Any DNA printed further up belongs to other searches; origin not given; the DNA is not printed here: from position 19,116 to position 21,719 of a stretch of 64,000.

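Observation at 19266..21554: Molybdenum subunit lacks the near-invariant catalytic Glu and apical-oxo Gln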

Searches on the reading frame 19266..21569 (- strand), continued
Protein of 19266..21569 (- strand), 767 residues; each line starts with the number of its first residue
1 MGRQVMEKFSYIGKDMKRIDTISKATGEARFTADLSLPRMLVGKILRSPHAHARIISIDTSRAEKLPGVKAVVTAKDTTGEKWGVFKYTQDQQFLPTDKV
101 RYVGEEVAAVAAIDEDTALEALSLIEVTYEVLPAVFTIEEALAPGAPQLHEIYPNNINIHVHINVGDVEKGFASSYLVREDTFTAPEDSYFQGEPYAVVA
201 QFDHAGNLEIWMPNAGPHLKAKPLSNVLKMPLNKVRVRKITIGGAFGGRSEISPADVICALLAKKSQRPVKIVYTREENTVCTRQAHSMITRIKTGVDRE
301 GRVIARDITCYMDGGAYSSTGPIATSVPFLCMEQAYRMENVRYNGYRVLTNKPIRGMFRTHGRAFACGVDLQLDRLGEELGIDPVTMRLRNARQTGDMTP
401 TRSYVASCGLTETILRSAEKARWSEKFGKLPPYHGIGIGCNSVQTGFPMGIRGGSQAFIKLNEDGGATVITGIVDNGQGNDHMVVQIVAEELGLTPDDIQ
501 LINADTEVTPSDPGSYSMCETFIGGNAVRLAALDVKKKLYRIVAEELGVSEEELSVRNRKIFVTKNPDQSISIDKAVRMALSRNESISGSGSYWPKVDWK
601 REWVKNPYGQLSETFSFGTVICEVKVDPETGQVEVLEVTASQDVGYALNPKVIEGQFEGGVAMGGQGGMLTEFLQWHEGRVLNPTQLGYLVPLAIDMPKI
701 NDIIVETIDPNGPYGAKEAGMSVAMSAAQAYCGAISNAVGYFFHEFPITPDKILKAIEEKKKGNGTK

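Call 11: find_encoding_contigs(protein=P0084, flank=10000, max_places=2)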
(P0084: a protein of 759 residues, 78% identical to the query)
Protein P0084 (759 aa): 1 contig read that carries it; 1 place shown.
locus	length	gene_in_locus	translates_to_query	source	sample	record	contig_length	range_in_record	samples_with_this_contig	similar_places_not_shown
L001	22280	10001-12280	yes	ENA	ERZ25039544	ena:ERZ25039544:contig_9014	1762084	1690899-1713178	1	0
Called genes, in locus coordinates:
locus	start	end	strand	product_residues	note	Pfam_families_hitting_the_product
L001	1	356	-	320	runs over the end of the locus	PF00941:FAD_binding_5, PF03450:CO_deh_flav_C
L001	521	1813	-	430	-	PF00501:AMP-binding, PF14535:AMP-binding_C_2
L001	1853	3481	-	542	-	PF01642:MM_CoA_mutase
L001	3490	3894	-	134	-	PF02310:B12-binding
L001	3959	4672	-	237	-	PF00392:GntR, PF07729:FCD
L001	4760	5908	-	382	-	PF02771:Acyl-CoA_dh_N, PF02770:Acyl-CoA_dh_M, PF00441:Acyl-CoA_dh_1, PF08028:Acyl-CoA_dh_2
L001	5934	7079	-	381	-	PF02771:Acyl-CoA_dh_N, PF02770:Acyl-CoA_dh_M, PF00441:Acyl-CoA_dh_1, PF08028:Acyl-CoA_dh_2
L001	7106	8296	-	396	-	PF02515:CoA_transf_3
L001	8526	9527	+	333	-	PF00941:FAD_binding_5, PF03450:CO_deh_flav_C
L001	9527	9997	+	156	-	PF00111:Fer2, PF13085:Fer2_3 (weak), PF01799:Fer2_2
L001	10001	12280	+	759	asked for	PF01315:Ald_Xan_dh_C, PF02738:MoCoBD_1, PF20256:MoCoBD_2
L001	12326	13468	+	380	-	PF01073:3Beta_HSD (weak), PF03435:Sacchrp_dh_NADP, PF16653:Sacchrp_dh_C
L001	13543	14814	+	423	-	PF00202:Aminotran_3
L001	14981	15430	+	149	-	PF00903:Glyoxalase, PF13669:Glyoxalase_4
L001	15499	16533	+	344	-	PF03480:DctP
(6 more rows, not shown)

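Call 12: find_encoding_contigs(protein=P0089, flank=10000, max_places=3)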
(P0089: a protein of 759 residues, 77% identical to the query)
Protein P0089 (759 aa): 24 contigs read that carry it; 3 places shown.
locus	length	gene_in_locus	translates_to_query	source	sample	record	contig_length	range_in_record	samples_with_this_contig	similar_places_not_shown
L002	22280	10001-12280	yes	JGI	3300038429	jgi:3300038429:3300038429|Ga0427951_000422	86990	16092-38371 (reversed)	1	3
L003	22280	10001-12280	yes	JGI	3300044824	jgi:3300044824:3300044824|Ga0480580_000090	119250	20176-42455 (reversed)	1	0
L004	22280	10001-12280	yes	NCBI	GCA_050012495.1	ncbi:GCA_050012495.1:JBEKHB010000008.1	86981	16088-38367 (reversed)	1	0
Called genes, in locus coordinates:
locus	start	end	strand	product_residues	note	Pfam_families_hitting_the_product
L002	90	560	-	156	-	PF00111:Fer2 (weak), PF13085:Fer2_3 (weak), PF01799:Fer2_2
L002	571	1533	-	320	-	PF00941:FAD_binding_5, PF03450:CO_deh_flav_C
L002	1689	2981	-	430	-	PF00501:AMP-binding, PF14535:AMP-binding_C_2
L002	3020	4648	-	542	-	PF01642:MM_CoA_mutase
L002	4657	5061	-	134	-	PF02310:B12-binding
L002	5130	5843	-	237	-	PF00392:GntR, PF07729:FCD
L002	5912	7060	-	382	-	PF02771:Acyl-CoA_dh_N, PF02770:Acyl-CoA_dh_M, PF00441:Acyl-CoA_dh_1, PF08028:Acyl-CoA_dh_2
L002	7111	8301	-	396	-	PF02515:CoA_transf_3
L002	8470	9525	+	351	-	PF00941:FAD_binding_5, PF03450:CO_deh_flav_C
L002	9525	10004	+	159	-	PF13085:Fer2_3 (weak), PF00111:Fer2, PF01799:Fer2_2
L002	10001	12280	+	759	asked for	PF01315:Ald_Xan_dh_C, PF02738:MoCoBD_1, PF20256:MoCoBD_2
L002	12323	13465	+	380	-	PF01073:3Beta_HSD (weak), PF03435:Sacchrp_dh_NADP, PF16653:Sacchrp_dh_C (weak)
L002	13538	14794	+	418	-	PF00202:Aminotran_3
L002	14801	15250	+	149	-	PF00903:Glyoxalase, PF13669:Glyoxalase_4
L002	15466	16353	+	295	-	PF03480:DctP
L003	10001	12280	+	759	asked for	PF01315:Ald_Xan_dh_C, PF02738:MoCoBD_1, PF20256:MoCoBD_2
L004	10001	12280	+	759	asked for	PF01315:Ald_Xan_dh_C, PF02738:MoCoBD_1, PF20256:MoCoBD_2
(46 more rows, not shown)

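Call 13: search_protein_families(library=ncbifam, proteins=[window:19266-21569:-], max_evalue=0.00001)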
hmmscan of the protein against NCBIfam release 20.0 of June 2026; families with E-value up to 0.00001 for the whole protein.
window:19266-21569:- (767 aa): 13 families
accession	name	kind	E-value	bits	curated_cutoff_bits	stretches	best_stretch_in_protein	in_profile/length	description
TIGR03194.1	4hydrxCoA_A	equivalog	9.7e-193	642.6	994.55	1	18-756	3-745/746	4-hydroxybenzoyl-CoA reductase subunit alpha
NF043082.1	XdhA_XDHase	equivalog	7.5e-141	470.7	780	1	12-760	1-755/758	xanthine dehydrogenase subunit XdhA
NF007426.0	PRK09970.1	equivalog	1.3e-134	450.1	916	1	10-759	4-757/761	xanthine dehydrogenase molybdenum-binding subunit XdhA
TIGR03196.1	pucD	equivalog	1.1e-123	414.2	783.65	1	12-753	3-754/763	xanthine dehydrogenase subunit D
NF041018.1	glyceraldDH_alpha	equivalog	2.8e-101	340.1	790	1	10-754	1-741/741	glyceraldehyde dehydrogenase subunit alpha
TIGR03311.1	Se_dep_XDH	equivalog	9.1e-96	321.7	830.45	2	10-545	160-684/848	selenium-dependent xanthine dehydrogenase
NF040766.1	CODH_aero_grp5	exception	9.1e-88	295.3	950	2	11-575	4-589/785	aerobic carbon-monoxide dehydrogenase large subunit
NF045668.1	pterin_aldehy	equivalog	1.4e-83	281.5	1100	2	10-533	173-712/905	molybdopterin-dependent aldehyde oxidoreductase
TIGR03313.1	Se_sel_red_Mo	hypoth_equivalog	7.4e-77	258.9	1101.9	2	155-758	351-950/951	molybdopterin-dependent oxidoreductase Mo/Fe-S-binding subunit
TIGR02965.1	xanthine_xdhB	equivalog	1.2e-76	258.5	849.5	1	21-758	10-755/758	xanthine dehydrogenase molybdopterin binding subunit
NF041671.1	peri_hyde_PaoC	equivalog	3.6e-76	257.1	1180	1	4-759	10-733/735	aldehyde oxidoreductase molybdenum-binding subunit PaoC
TIGR02416.1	CO_dehy_Mo_lg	equivalog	9.1e-76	255.6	991.15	1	26-742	7-753/770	aerobic carbon-monoxide dehydrogenase large subunit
TIGR02969.1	mam_aldehyde_ox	subfamily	9.9e-55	185.6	1912.3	1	11-760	575-1310/1330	aldehyde oxidase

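Call 23: find_encoding_contigs(protein=P0003, flank=10000, max_places=1)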
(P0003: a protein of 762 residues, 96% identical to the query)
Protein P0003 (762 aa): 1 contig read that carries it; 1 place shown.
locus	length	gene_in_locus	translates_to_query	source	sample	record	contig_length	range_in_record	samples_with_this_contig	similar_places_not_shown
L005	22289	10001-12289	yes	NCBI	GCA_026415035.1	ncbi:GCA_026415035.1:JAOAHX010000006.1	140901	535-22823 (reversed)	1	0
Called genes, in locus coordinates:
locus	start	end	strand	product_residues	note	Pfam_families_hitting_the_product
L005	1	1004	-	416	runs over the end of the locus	PF06792:UPF0261, PF23189:UPF0261_C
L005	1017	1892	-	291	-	PF13406:SLT_2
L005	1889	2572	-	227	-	PF00702:Hydrolase, PF12710:HAD, PF13419:HAD_2, PF13242:Hydrolase_like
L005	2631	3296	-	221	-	PF00188:CAP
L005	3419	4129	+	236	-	PF11249:DUF3047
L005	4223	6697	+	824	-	PF19864:Radical_SAM_N2, PF04055:Radical_SAM, PF10105:DUF2344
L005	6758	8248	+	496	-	PF10150:RNase_E_G, PF20833:RNase_E_G_Thio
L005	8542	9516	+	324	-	PF00941:FAD_binding_5, PF03450:CO_deh_flav_C (faint)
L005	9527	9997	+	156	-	PF00111:Fer2, PF13085:Fer2_3 (weak), PF01799:Fer2_2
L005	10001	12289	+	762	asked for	PF01315:Ald_Xan_dh_C, PF02738:MoCoBD_1, PF20256:MoCoBD_2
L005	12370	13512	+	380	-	PF01073:3Beta_HSD, PF03435:Sacchrp_dh_NADP, PF05368:NmrA (weak), PF16653:Sacchrp_dh_C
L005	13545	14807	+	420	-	PF00202:Aminotran_3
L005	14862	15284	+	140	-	PF00903:Glyoxalase, PF13669:Glyoxalase_4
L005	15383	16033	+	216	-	PF00702:Hydrolase, PF12710:HAD, PF13419:HAD_2 (weak), PF08282:Hydrolase_3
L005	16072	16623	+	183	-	PF01569:PAP2, PF14378:PAP2_3 (weak)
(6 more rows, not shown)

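Call 24: find_encoding_contigs(protein=P0027, flank=10000, max_places=1)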
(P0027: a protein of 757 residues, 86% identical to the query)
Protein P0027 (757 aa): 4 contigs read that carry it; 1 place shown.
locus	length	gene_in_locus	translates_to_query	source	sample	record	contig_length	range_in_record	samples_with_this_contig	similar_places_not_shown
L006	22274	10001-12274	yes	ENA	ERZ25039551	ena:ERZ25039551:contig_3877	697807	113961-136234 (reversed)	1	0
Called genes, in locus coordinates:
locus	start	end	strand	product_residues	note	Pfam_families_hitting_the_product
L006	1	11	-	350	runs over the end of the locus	PF02653:BPD_transp_2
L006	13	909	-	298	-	PF02653:BPD_transp_2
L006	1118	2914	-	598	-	PF00501:AMP-binding, PF23562:AMP-binding_C_3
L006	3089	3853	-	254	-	PF00005:ABC_tran, PF13304:AAA_21 (faint), PF12399:BCA_ABC_TP_C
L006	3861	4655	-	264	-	PF00005:ABC_tran, PF13304:AAA_21 (faint)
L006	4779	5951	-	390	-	PF00108:Thiolase_N, PF00109:ketoacyl-synt (weak), PF02803:Thiolase_C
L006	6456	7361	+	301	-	PF00753:Lactamase_B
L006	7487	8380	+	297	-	PF04055:Radical_SAM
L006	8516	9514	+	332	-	PF00941:FAD_binding_5, PF03450:CO_deh_flav_C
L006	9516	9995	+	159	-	PF13085:Fer2_3, PF00111:Fer2 (weak), PF01799:Fer2_2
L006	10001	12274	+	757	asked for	PF01315:Ald_Xan_dh_C, PF02738:MoCoBD_1, PF20256:MoCoBD_2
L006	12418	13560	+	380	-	PF01073:3Beta_HSD (weak), PF03435:Sacchrp_dh_NADP, PF16653:Sacchrp_dh_C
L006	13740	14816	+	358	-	PF00202:Aminotran_3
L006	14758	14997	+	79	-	-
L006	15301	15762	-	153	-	-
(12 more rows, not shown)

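Call 27: search_protein_representatives(protein=window:19266-21569:-)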
Query: 767 residues. Proteins with E-value up to 0.001 (for the whole library): 47215; up to 1e-10: 20059; up to 1e-30: 4728. The best 150 are listed.
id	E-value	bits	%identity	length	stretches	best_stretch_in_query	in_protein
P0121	3.1e-272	921.6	54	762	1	6-762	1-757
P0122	3.5e-246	835.4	52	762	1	6-761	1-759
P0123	1.2e-196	671.6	45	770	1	6-761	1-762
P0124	9.3e-175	599.2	42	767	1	6-760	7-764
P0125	4.4e-173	593.7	43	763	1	6-758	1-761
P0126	1.3e-171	588.9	42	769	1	6-760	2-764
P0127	8.2e-169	579.6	43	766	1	7-762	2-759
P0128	4.5e-166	570.5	41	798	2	154-761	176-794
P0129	8.4e-166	569.6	43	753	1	10-755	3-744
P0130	2.5e-165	568.1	42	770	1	8-764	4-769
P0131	3.9e-165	567.4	42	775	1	6-762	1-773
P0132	1.3e-164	565.7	41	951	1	11-762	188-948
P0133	5.5e-164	563.6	42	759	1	6-759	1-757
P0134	2.0e-162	558.5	43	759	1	6-760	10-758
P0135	1.6e-161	555.5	41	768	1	7-762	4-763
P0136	1.8e-161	555.3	42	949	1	17-763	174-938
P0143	3.5e-157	541.1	41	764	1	6-759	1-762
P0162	2.0e-148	512.2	39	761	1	8-761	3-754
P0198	2.1e-139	482.4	40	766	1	6-757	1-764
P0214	3.9e-136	471.5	39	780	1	7-763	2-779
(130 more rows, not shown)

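Call 30: find_related_loci(query=A1, collection=genome_contigs, flank=10000)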
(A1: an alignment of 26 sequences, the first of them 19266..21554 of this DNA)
Query A1 (762 aa) in genome_contigs; peptide patterns used: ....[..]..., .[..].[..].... (x = any residue, [..] = any of these).
217 stretches matched a pattern; 183 encode a relative of the query (tblastn E <= 1e-3); the best 80 are kept; 80 distinct loci.
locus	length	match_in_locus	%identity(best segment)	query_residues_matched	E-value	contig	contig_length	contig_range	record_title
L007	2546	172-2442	92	1-757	0e+0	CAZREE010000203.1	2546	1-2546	MAG TPA_asm: uncultured Syntrophorhabdus sp. isolate binchicken_co377_150 genome assembly, contig: NODE_31145_length_254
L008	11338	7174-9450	91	1-759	0e+0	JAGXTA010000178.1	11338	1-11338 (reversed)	MAG: Deltaproteobacteria bacterium isolate CROMO_BS_46_3 c_000000988903, whole genome shotgun sequence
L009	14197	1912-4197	89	1-762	0e+0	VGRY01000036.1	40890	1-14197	MAG: Deltaproteobacteria bacterium isolate K_DeepCast_100m_mx_276 K_DeepCast_100m_mx_276_Ga0194127_10001092, whole genom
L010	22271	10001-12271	90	1-757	0e+0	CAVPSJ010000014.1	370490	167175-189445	MAG: uncultured delta proteobacterium isolate MFD10007.bin.2.36 genome assembly, contig: contig_53688, whole genome shot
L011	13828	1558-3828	90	1-757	0e+0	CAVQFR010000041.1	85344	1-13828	MAG: uncultured delta proteobacterium isolate MFD05942.bin.3.282 genome assembly, contig: contig_7560, whole genome shot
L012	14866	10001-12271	89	1-757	0e+0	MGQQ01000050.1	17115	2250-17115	MAG: Deltaproteobacteria bacterium RBG_16_49_23 RBG_16_scaffold_19008, whole genome shotgun sequence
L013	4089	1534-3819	85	1-762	0e+0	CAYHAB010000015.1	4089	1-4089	MAG TPA_asm: uncultured Thermodesulfobacteriota bacterium isolate ERP119294_co2_426 genome assembly, contig: k141_250534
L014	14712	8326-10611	84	1-762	0e+0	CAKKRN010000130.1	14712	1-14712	Syntrophaceae bacterium isolate Hainich-H52-bin083-1 genome assembly, contig: H52-bin083_1_Hain_H52_02um_R2_2775_length_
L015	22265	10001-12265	86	1-755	0e+0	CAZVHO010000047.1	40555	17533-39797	MAG TPA_asm: uncultured Thermodesulfobacteriota bacterium isolate binchicken_co266_158 genome assembly, contig: NODE_175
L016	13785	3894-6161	84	1-756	0e+0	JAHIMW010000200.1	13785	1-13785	MAG: Proteobacteria bacterium isolate KR13_N2.mb.84 KR13_N2.mb.84_k141_387147, whole genome shotgun sequence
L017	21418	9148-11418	84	1-757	0e+0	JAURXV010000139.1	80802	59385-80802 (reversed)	MAG: Syntrophales bacterium isolate E10_metabat.bin.36 E10_k141_216988, whole genome shotgun sequence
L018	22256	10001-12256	86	1-752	0e+0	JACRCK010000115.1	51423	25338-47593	MAG: Deltaproteobacteria bacterium isolate NC_groundwater_1644_Pr3_B-0.1um_57_11 SR-2_scaffold_141_910003, whole genome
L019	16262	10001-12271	83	1-757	0e+0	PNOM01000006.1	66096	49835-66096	MAG: Syntrophus sp. (in: bacteria) isolate SW.010 SW_1000206_66096, whole genome shotgun sequence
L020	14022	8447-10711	83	1-755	0e+0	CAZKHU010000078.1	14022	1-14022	MAG TPA_asm: uncultured Syntrophus sp. isolate binchicken_co220_86 genome assembly, contig: NODE_2779_length_14022_cov_1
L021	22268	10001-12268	81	1-756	0e+0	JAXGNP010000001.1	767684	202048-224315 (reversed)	MAG: Syntrophorhabdus sp. isolate AnMBR.bin259 bin259_1, whole genome shotgun sequence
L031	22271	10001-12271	77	1-757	0e+0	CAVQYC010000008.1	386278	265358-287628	MAG: uncultured delta proteobacterium isolate MFD01828.bin.1.64 genome assembly, contig: contig_26260, whole genome shot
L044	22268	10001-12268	86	1-756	0e+0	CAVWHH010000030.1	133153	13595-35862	MAG: uncultured delta proteobacterium isolate MFD01476.bin.1.214 genome assembly, contig: contig_21189, whole genome sho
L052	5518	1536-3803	70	2-757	0e+0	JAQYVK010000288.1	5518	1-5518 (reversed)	MAG: Desulfatiglandales bacterium isolate SG_15_bin78 SG_15_bin.78.orig_15_c_000000342678, whole genome shotgun sequence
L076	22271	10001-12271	56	1-757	0e+0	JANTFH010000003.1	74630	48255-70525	MAG: Thermodesulfobacteriota bacterium isolate bin100102 c_000000000098, whole genome shotgun sequence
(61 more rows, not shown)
